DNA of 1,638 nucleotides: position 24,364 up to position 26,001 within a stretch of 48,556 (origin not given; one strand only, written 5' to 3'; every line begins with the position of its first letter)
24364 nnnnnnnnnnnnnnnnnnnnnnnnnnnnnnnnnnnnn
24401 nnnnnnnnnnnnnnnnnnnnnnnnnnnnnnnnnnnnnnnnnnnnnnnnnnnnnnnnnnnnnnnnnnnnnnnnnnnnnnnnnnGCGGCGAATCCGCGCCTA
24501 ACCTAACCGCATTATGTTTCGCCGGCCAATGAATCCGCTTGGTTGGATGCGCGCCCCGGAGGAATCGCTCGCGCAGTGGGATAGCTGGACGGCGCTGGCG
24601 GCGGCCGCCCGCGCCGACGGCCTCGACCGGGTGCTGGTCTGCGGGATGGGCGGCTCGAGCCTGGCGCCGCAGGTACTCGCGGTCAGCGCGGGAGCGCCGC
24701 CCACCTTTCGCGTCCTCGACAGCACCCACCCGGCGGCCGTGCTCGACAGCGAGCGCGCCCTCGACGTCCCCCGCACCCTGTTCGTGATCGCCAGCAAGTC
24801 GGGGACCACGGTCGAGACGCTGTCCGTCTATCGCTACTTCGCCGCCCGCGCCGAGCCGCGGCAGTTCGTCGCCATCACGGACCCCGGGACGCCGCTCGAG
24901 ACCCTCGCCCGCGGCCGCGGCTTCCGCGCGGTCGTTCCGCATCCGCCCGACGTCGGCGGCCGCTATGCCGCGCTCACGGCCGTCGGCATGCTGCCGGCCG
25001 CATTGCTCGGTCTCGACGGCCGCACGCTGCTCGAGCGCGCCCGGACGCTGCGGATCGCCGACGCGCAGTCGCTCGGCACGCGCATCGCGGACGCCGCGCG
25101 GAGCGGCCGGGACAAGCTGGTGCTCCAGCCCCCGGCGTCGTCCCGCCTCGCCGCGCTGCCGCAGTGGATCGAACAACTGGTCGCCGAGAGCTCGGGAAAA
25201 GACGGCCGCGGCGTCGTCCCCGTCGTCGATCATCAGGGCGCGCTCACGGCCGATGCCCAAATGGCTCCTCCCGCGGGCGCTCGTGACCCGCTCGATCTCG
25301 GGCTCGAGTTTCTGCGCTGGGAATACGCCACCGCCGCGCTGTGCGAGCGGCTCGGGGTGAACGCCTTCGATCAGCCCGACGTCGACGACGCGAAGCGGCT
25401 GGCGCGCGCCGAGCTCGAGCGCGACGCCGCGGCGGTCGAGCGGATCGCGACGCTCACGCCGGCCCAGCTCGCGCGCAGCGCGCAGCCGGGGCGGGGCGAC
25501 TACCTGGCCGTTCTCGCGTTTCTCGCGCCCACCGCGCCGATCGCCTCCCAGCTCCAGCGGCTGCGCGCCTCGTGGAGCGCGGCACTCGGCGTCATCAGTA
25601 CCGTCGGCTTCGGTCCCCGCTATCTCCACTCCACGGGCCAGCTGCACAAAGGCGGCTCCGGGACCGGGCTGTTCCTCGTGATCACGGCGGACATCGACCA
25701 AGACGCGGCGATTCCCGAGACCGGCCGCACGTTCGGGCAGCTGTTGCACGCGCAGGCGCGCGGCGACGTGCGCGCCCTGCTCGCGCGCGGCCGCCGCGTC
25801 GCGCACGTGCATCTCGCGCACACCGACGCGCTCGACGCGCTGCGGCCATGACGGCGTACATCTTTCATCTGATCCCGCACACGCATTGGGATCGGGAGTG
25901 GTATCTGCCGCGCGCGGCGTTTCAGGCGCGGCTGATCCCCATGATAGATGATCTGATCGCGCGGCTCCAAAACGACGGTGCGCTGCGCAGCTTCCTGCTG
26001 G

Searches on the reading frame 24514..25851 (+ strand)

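Call 51: search_protein_families(library=pfam, max_evalue=0.001, proteins=[window:24514-25851:+])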
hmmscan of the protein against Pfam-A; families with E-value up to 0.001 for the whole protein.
window:24514-25851:+ (445 aa): 1 family
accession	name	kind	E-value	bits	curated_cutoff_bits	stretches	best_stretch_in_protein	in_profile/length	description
PF00342.24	PGI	-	4.2e-07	29.4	22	1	37-168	96-237/486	Phosphoglucose isomerase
